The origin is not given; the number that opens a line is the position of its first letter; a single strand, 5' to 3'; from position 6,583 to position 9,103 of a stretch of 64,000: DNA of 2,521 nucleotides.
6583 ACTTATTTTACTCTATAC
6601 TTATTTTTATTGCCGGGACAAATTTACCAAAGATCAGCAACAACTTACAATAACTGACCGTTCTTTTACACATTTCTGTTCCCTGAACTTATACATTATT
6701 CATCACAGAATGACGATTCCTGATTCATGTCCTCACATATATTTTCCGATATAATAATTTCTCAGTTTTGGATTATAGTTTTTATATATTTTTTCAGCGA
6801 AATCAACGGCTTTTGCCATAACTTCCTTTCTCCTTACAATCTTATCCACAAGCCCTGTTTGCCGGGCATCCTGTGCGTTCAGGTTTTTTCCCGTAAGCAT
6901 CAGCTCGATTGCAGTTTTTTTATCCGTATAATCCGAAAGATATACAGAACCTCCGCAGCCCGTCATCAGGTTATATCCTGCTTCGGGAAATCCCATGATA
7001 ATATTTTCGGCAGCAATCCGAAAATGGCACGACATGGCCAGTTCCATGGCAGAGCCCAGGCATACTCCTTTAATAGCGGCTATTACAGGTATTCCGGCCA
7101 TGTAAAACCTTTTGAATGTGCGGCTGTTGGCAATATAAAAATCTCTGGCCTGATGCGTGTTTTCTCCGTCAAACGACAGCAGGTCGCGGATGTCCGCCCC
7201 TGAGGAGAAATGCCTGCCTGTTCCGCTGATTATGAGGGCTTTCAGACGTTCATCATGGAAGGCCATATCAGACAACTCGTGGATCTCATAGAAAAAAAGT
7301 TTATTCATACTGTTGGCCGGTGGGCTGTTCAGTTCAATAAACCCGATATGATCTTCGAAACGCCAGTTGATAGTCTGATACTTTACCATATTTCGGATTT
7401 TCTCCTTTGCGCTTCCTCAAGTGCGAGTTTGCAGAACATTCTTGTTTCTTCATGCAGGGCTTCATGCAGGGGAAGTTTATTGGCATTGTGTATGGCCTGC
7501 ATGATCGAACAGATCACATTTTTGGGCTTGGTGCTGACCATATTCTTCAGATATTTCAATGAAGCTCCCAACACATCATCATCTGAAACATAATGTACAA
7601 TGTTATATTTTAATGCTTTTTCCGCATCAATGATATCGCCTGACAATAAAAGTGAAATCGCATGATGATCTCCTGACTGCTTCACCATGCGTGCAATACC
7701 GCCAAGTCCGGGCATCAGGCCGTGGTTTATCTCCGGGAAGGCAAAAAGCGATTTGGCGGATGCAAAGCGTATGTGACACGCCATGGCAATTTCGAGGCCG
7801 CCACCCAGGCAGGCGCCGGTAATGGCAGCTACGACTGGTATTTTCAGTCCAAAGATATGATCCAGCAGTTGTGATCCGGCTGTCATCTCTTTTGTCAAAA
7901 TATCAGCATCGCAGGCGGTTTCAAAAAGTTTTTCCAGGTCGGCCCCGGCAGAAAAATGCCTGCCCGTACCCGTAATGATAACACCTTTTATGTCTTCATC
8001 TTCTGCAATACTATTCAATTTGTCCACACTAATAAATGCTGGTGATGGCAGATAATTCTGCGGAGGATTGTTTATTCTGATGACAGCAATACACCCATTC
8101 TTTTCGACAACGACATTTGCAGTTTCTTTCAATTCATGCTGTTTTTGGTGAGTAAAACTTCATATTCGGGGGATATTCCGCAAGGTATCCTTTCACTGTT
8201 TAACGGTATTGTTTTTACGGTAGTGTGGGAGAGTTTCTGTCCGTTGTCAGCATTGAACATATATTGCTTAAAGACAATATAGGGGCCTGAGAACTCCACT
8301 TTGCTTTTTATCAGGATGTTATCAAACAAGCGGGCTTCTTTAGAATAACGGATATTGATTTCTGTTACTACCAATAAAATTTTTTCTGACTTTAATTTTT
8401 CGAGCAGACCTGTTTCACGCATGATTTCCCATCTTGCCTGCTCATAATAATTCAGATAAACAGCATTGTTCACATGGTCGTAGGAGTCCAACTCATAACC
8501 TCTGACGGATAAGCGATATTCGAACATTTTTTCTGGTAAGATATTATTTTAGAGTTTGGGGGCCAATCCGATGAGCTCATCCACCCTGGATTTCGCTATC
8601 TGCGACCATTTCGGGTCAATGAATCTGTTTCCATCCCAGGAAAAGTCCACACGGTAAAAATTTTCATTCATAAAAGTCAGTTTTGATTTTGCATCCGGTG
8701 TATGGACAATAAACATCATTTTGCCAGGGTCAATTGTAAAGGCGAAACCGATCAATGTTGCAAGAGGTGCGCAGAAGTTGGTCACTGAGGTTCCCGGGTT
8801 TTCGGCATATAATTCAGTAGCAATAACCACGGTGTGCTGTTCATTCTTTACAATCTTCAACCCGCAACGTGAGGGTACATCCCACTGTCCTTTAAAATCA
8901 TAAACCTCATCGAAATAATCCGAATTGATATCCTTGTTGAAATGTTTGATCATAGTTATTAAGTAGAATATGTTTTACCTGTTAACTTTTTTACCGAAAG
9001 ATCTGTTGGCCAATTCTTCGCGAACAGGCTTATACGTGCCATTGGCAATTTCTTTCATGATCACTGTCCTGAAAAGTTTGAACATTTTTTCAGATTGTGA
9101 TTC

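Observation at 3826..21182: Seventeen-kb co-oriented lipid/pigment-type cluster with two B12-radical SAM enzymes but no ACP, KS, KR or DH genes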

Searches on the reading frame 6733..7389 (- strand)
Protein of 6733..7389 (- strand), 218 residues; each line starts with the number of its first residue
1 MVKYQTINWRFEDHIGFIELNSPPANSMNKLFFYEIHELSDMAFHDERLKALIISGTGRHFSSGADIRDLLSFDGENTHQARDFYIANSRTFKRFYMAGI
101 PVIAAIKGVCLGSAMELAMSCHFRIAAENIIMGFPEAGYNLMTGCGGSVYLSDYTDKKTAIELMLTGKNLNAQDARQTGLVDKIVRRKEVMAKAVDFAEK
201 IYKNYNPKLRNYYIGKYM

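Call 4: search_protein_families(library=pfam, proteins=[window:6733-7389:-], max_evalue=0.01)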
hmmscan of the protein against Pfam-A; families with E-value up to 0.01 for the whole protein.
window:6733-7389:- (218 aa): 2 families
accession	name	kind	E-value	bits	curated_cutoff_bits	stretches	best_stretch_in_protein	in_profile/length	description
PF00378.25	ECH_1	-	8.5e-33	114.2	27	1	12-205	3-194/251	Enoyl-CoA hydratase/isomerase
PF16113.10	ECH_2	-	2.4e-27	96.8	27.2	1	15-192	1-179/335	Enoyl-CoA hydratase/isomerase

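Call 7: search_protein_families(library=ncbifam, proteins=[window:6733-7389:-], max_evalue=0.001)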
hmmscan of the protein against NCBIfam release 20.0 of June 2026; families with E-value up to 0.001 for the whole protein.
window:6733-7389:- (218 aa): 71 families (the best 25 are shown)
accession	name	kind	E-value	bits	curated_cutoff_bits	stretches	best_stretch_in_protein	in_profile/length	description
NF005803.0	PRK07658.1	equivalog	2.5e-44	151.6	313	1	6-204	3-199/257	enoyl-CoA hydratase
NF004475.0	PRK05809.1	subfamily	6.7e-36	124.1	394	1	4-204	3-202/260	short-chain-enoyl-CoA hydratase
NF006013.0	PRK08150.1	subfamily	3.8e-35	121.5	232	1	8-205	9-202/259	crotonase/enoyl-CoA hydratase family protein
NF051848.1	EnCoAHydtEchA19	equivalog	8.6e-35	120.5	400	1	12-204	7-200/258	enoyl-CoA hydratase EchA19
NF004517.0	PRK05862.1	equivalog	1.6e-33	116.3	396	1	3-203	2-198/257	enoyl-CoA hydratase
NF005802.0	PRK07657.1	equivalog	1.1e-31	110.3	363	1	11-204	10-202/260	enoyl-CoA hydratase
NF006566.0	PRK09076.1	subfamily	3e-31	109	286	1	4-203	4-201/260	enoyl-CoA hydratase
NF008363.0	PRK11154.1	equivalog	6.8e-31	107.1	869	1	12-203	13-207/708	fatty acid oxidation complex subunit alpha FadJ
NF008727.0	PRK11730.1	equivalog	1.8e-30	106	870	1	18-202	18-205/717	fatty acid oxidation complex subunit alpha FadB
NF006699.0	PRK09245.1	subfamily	1.7e-29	102.9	354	1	12-210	10-214/266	crotonase/enoyl-CoA hydratase family protein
NF006007.0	PRK08138.1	subfamily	2.9e-29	102.2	355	1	10-202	13-201/261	enoyl-CoA hydratase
NF007239.0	PRK09674.1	equivalog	7e-29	101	371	1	12-203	11-198/257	2,3-dehydroadipyl-CoA hydratase PaaF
NF042430.2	EnCoAhydt_DpgD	equivalog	1.2e-28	100.3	400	1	12-200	4-196/258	enoyl-CoA-hydratase DpgD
NF005699.0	PRK07509.1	equivalog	2.7e-28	99.4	249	1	5-204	4-206/267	crotonase/enoyl-CoA hydratase family protein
TIGR02441.1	fa_ox_alpha_mit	equivalog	6.3e-28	97.3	964.65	1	9-186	17-197/737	fatty acid oxidation complex subunit alpha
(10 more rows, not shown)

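Call 60: search_solved_structures(query=window:6733-7389:-, max_evalue=1e-10)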
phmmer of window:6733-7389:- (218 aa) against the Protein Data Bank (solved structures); distinct sequences matched with E-value up to 1e-10: 117 (the best 60 are shown).
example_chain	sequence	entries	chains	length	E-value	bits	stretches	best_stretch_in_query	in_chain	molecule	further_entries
3pea_A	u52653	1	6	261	3.2e-33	118.7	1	7-198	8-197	Enoyl-CoA hydratase/isomerase family protein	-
5z7r_A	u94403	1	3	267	4e-28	102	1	12-205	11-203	Short-chain-enoyl-CoA hydratase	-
5xzd_A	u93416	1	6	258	3e-27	99.1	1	3-202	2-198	Enoyl-CoA hydratase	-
6lvp_A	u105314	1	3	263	7e-26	94.7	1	20-192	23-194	Enoyl-CoA hydratase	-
5zai_A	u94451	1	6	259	2e-25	93.2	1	3-204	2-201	3-hydroxypropionyl-coenzyme A dehydratase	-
2pbp_A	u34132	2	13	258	2.6e-25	92.8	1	4-201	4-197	Enoyl-CoA hydratase subunit I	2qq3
4jyl_A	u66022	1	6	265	9e-25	91.1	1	29-196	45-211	Enoyl-CoA hydratase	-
3q0j_A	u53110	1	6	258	1.1e-24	90.8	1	3-195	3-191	enoyl-CoA hydratase echA8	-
3pzk_A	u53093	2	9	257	1.3e-24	90.5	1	3-195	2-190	e enoyl-CoA hydratase echA8 | enoyl-CoA hydratase echA8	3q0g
3h81_A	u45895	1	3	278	1.4e-24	90.5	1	3-195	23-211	enoyl-CoA hydratase echA8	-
3moy_A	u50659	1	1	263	3.2e-24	89.3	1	13-207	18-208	Probable enoyl-CoA hydratase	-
4fjw_D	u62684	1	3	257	3.4e-24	89.1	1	3-195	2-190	Probable enoyl-CoA hydratase echA8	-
3kqf_A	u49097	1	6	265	9.6e-24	87.7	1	13-204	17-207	Enoyl-CoA hydratase/isomerase family protein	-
1ey3_A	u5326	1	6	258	1.2e-23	87.4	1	14-204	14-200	ENOYL-COA HYDRATASE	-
1mj3_A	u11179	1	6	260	1.2e-23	87.4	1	14-204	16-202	ENOYL-COA HYDRATASE, MITOCHONDRIAL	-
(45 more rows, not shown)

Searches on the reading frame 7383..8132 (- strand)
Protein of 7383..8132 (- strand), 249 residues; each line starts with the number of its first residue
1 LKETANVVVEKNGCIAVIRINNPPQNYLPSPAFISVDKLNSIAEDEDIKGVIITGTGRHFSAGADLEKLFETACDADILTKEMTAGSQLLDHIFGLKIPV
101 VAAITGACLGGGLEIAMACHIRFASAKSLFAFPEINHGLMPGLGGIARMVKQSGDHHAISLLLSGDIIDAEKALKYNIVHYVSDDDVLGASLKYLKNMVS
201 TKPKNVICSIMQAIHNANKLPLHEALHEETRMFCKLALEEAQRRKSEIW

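Call 4: search_protein_families(library=pfam, proteins=[window:7383-8132:-], max_evalue=0.01)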
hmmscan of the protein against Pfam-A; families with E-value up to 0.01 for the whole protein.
window:7383-8132:- (249 aa): 2 families
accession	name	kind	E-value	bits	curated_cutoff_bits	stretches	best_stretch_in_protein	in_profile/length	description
PF00378.25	ECH_1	-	5.6e-39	134.4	27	1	11-240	2-231/251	Enoyl-CoA hydratase/isomerase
PF16113.10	ECH_2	-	1.6e-24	87.5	27.2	1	38-227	26-220/335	Enoyl-CoA hydratase/isomerase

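Call 7: search_protein_families(library=ncbifam, proteins=[window:7383-8132:-], max_evalue=0.001)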
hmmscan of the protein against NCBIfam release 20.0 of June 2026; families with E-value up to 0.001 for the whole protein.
window:7383-8132:- (249 aa): 73 families (the best 25 are shown)
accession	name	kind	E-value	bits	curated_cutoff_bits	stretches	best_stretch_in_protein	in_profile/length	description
NF005803.0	PRK07658.1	equivalog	6.3e-49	166.7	313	1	8-240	5-237/257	enoyl-CoA hydratase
NF004475.0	PRK05809.1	subfamily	7.4e-41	140.3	394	1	3-238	2-238/260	short-chain-enoyl-CoA hydratase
NF051848.1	EnCoAHydtEchA19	equivalog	2.7e-40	138.6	400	1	7-236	2-234/258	enoyl-CoA hydratase EchA19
NF006007.0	PRK08138.1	subfamily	1.5e-38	132.7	355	1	9-237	11-238/261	enoyl-CoA hydratase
NF004634.0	PRK05980.1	equivalog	6.5e-36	124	375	1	5-245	3-248/263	crotonase/enoyl-CoA hydratase family protein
NF006566.0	PRK09076.1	subfamily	1.3e-35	123.3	286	1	3-243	3-243/260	enoyl-CoA hydratase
NF007239.0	PRK09674.1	equivalog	2.2e-35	122.4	371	1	6-240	5-237/257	2,3-dehydroadipyl-CoA hydratase PaaF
NF042430.2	EnCoAhydt_DpgD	equivalog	4.1e-35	121.5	400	1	10-230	2-228/258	enoyl-CoA-hydratase DpgD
NF004517.0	PRK05862.1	equivalog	1.4e-34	119.8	396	1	5-241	4-238/257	enoyl-CoA hydratase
NF006013.0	PRK08150.1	subfamily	3.3e-34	118.4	232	1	4-232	5-231/259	crotonase/enoyl-CoA hydratase family protein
NF004840.0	PRK06190.1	equivalog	4.1e-34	118.4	253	1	5-235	4-234/260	enoyl-CoA hydratase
NF008363.0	PRK11154.1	equivalog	9.2e-33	113.3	869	1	15-213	16-205/708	fatty acid oxidation complex subunit alpha FadJ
NF004525.0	PRK05870.1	equivalog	1.9e-32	113.2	285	1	6-226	4-222/249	enoyl-CoA hydratase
NF006699.0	PRK09245.1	subfamily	2e-32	112.5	354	1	5-222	3-228/266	crotonase/enoyl-CoA hydratase family protein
NF005864.0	PRK07799.1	equivalog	2e-31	109.1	316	1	2-235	5-241/266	crotonase/enoyl-CoA hydratase family protein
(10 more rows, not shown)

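Call 59: search_solved_structures(query=window:7383-8132:-, max_evalue=1e-10)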
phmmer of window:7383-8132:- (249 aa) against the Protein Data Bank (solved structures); distinct sequences matched with E-value up to 1e-10: 139 (the best 60 are shown).
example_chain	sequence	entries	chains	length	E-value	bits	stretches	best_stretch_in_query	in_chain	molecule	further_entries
3pea_A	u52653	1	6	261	1.2e-32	116.8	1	13-240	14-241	Enoyl-CoA hydratase/isomerase family protein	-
2pbp_A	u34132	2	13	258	1.4e-29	106.7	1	2-243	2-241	Enoyl-CoA hydratase subunit I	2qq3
5z7r_A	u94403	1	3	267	1.7e-29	106.5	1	3-238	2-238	Short-chain-enoyl-CoA hydratase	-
5zai_A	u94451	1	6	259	5.4e-29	104.9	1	7-223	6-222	3-hydroxypropionyl-coenzyme A dehydratase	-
3q0j_A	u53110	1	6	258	1.5e-27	100.1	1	6-239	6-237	enoyl-CoA hydratase echA8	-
3pzk_A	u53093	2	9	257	1.5e-27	100.1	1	6-239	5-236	e enoyl-CoA hydratase echA8 | enoyl-CoA hydratase echA8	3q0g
3h81_A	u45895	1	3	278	1.9e-27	99.8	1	6-239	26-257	enoyl-CoA hydratase echA8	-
4fjw_D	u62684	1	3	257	4e-27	98.7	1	6-239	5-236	Probable enoyl-CoA hydratase echA8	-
4fzw_A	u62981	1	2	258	4.2e-27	98.7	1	3-241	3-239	2,3-dehydroadipyl-CoA hydratase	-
5xzd_A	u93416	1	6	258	2.1e-26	96.4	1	6-243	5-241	Enoyl-CoA hydratase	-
6lvp_A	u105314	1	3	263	3.3e-26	95.7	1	17-233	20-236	Enoyl-CoA hydratase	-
5wyb_B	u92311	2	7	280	5.3e-26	95.1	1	3-236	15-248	Probable enoyl-CoA hydratase/isomerase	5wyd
6ium_B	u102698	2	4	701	6.2e-26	94.8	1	14-200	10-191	Enoyl-CoA hydratase/Delta(3)-cis-delta(2)-trans-enoyl-CoA isomerase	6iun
8zru_A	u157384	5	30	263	2.3e-25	93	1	11-235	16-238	Enoyl-CoA hydratase, mitochondrial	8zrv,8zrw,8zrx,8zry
2hw5_A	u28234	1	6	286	3.4e-25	92.4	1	11-235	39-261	Enoyl-CoA hydratase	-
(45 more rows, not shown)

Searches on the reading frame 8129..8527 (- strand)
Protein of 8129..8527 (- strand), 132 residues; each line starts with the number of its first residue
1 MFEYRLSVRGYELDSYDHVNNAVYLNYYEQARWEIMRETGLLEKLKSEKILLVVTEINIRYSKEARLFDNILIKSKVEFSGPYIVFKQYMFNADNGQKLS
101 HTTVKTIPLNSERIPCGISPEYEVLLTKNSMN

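Call 4: search_protein_families(library=pfam, proteins=[window:8129-8527:-], max_evalue=0.01)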
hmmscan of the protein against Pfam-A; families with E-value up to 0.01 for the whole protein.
window:8129-8527:- (132 aa): 4 families
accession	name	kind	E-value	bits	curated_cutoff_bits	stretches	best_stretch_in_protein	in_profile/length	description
PF13279.12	4HBT_2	-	5.8e-14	53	25.5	1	9-105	2-98/122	Thioesterase-like superfamily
PF03061.28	4HBT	-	1.7e-08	35.1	20.6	1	17-82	2-61/79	Thioesterase superfamily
PF20791.3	Acyl-ACP_TE_C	-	3.5e-07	30.8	21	1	4-86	10-80/101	Acyl-ACP thioesterase C-terminal domain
PF01643.23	Acyl-ACP_TE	-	0.0014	18.8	23.7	1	2-117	4-122/131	Acyl-ACP thioesterase N-terminal domain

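Call 7: search_protein_families(library=ncbifam, proteins=[window:8129-8527:-], max_evalue=0.001)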
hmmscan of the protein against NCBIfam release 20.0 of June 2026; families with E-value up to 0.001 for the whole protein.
window:8129-8527:- (132 aa): 4 families
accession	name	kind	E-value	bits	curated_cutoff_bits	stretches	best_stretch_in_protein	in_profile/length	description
TIGR00051.1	TIGR00051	subfamily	3.5e-19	69.3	68.7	1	8-105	4-103/117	YbgC/FadM family acyl-CoA thioesterase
TIGR02799.1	thio_ybgC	equivalog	1.5e-11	44.7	141.35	1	18-112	17-112/126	tol-pal system-associated acyl-CoA thioesterase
NF008065.0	PRK10800.1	equivalog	1.6e-11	44.5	185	1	5-113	9-118/134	tol-pal system-associated acyl-CoA thioesterase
NF047424.1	MenI_Staph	exception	0.00015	21.7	225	1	7-95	9-99/148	1,4-dihydroxy-2-naphthoyl-CoA hydrolase MenI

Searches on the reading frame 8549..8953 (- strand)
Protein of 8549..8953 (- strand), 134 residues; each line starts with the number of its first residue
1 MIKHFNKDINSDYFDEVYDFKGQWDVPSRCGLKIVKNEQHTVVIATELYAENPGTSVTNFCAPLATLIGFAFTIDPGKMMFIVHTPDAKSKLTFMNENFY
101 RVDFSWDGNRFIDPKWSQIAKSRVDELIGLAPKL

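Call 4: search_protein_families(library=pfam, proteins=[window:8549-8953:-], max_evalue=0.01)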
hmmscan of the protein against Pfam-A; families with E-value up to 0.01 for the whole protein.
window:8549-8953:- (134 aa): 0 families

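Call 7: search_protein_families(library=ncbifam, proteins=[window:8549-8953:-], max_evalue=0.001)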
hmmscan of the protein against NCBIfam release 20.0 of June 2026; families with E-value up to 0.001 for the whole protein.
window:8549-8953:- (134 aa): 0 families

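Call 46: find_homologous_proteins(query=window:8549-8953:-, max_evalue=0.001)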
Query window:8549-8953:- (134 aa): 56 proteins with E <= 0.001 among 61 candidates.
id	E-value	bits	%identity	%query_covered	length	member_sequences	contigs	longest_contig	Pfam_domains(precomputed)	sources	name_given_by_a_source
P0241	1.0e-87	309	100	100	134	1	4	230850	-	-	-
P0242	2.9e-68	246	80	99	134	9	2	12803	-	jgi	-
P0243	8.3e-66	238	78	99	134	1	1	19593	-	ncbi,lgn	-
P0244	9.8e-66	238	77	99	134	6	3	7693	-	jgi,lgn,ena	-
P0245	7.2e-65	235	77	99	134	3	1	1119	-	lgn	-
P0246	2.0e-64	233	76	99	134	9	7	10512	-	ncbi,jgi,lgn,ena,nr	ncbi:MAG TPA: hypothetical protein PKL96_09715 [Bacteroidales bacterium]|nr:hypothetical protein [Ba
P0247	2.2e-64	233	77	99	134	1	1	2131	-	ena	-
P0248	3.9e-62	226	73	99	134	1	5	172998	-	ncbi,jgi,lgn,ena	-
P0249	4.3e-61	223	71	99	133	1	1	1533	-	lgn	-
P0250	3.5e-60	220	74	96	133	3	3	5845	-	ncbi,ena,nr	ncbi:MAG TPA: hypothetical protein PLT47_06970 [Bacteroidales bacterium]|nr:hypothetical protein [Ba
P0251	7.8e-55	202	70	96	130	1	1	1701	-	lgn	-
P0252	2.3e-54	201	69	96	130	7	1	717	-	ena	-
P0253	4.2e-54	200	68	96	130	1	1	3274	-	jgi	jgi:hypothetical protein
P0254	5.5e-54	200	69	96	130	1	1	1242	-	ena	-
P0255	7.8e-54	199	67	96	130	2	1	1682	-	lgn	-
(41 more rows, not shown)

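Call 57: predict_structure(alignment_id=A2)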
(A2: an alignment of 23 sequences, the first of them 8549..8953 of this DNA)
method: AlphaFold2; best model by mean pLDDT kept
length: 134 residues; sequences in the alignment: 23
mean_pLDDT: 83.3   pTM: 0.79
mean pLDDT of the five models: 83.3, 82.9, 81.3, 80.5, 79.5
residues with pLDDT >= 90: 72; 70-90: 34; 50-70: 16; < 50: 12
segments of 3 or more residues with pLDDT < 50: 1-8, 92-94
pLDDT, mean of each block of 10 residues (from residue 1): 43 87 86 93 89 75 95 96 80 68 97 95 91 56
secondary structure, 60 per line:
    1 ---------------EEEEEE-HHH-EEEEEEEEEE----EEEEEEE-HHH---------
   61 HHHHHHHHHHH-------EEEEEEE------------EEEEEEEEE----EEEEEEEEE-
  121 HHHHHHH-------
elements in order: E16-21 E27-36 E41-47 H61-71 E79-85 E98-106 E111-119 H121-127

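Call 61: fold_search(model_id=the predicted structure, library=pdb)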
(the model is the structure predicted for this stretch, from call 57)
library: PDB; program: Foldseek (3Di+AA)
matches with E <= 10: 822; with E <= 0.001: 0
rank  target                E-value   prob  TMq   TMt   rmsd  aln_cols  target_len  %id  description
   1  4d10_F                3.8e-02  0.16  0.19  0.11  15.4       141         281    8  Crystal structure of the COP9 signalosome (released 2014-07-23)
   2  9efq_F                4.9e-02  0.16  0.18  0.10  14.6       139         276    8  Cryo-EM structure of COP9 signalosome precatalytic state with neddylated cullin-2 (released 2025-12-03)
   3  4wsn_F                7.3e-02  0.13  0.18  0.10  15.0       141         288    8  Crystal structure of the COP9 signalosome, a P1 crystal form (released 2015-12-23)
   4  1wh9_MODEL_1_A        7.8e-02  0.96  0.33  0.46   4.3        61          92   11  Solution structure of the KH domain of human ribosomal protein S3 (released 2004-11-28)
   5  4qft                  8.2e-02  0.18  0.19  0.15  14.4       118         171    8  Structure of COP9 signalosome complex subunit 6 (released 2014-09-03)
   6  9e77_F                9.8e-02  0.11  0.18  0.10  14.8       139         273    7  Cryo-EM structure of CSN-N8 in complex with CSN5i-3 (released 2025-12-03)
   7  9e5z_F                1.2e-01  0.12  0.18  0.11  14.8       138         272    6  Cryo-EM structure of COP9 signalosome (released 2025-12-03)
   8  2bsw                  1.6e-01  0.33  0.31  0.30  12.6       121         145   10  Crystal structure of a glyphosate-N-acetyltransferase obtained by DNA shuffling. (released 2005-06-08)
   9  8p26_J                1.6e-01  0.11  0.20  0.19  12.1       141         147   10  Crystal structure of Arabidopsis thaliana PAXX (released 2023-06-28)
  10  8c5y_A                1.6e-01  0.08  0.18  0.14  13.4       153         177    8  RPA tetrameric supercomplex from Pyrococcus abyssi (released 2023-05-03)
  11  7kpu_A                1.7e-01  0.38  0.31  0.24  11.3       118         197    8  Crystal structure of human NatD (NAA40) bound to a bisubstrate analogue with a C-3 linker (released 2021-06-16)
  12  9efm_F                1.8e-01  0.38  0.31  0.18  11.6       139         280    6  Cryo-EM structure of COP9 signalosome precatalytic state with neddylated cullin-1 (released 2025-12-03)
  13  9u4m_Z                1.8e-01  0.28  0.31  0.17  14.4       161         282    9  Focused refinement of 19S in the substrate-engaged human 26S proteasome bound to midnolin with RPT6 at top of spiral s (released 2026-03-25)
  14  8s4t_A                1.8e-01  0.20  0.27  0.27  11.4       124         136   10  DNA bound structure of PrgE from plasmid pCF10 (released 2024-05-29)
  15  3fg6_D                2.0e-01  0.47  0.35  0.18  13.7       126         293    8  Structure of the C-terminus of Adseverin (released 2009-08-11)
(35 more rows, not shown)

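Call 85: search_protein_representatives(alignment_id=A2)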
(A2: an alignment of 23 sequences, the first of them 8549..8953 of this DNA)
Query: 23 sequences, 129 profile positions. Proteins with E-value up to 0.001 (for the whole library): 1351; up to 1e-10: 342; up to 1e-30: 15. The best 150 are listed.
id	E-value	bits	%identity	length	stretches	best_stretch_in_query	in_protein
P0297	4.0e-46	172.2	-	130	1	7-128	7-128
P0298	4.1e-46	172.2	-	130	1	2-127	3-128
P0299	7.1e-43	161.7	-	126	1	7-128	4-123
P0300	2.2e-38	147.2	-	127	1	7-127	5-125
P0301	9.9e-38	145.1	-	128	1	6-127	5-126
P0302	3.7e-37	143.2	-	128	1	10-128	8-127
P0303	6.9e-35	135.9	-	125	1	9-124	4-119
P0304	7.3e-35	135.8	-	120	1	12-127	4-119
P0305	8.9e-35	135.5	-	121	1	9-127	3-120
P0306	7.3e-34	132.6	-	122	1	8-119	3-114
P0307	1.2e-33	131.9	-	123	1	7-127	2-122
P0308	1.7e-32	128.2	-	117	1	7-98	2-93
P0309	2.2e-32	127.8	-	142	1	8-128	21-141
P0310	3.2e-32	127.3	-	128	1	9-126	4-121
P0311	4.2e-31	123.7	-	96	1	11-98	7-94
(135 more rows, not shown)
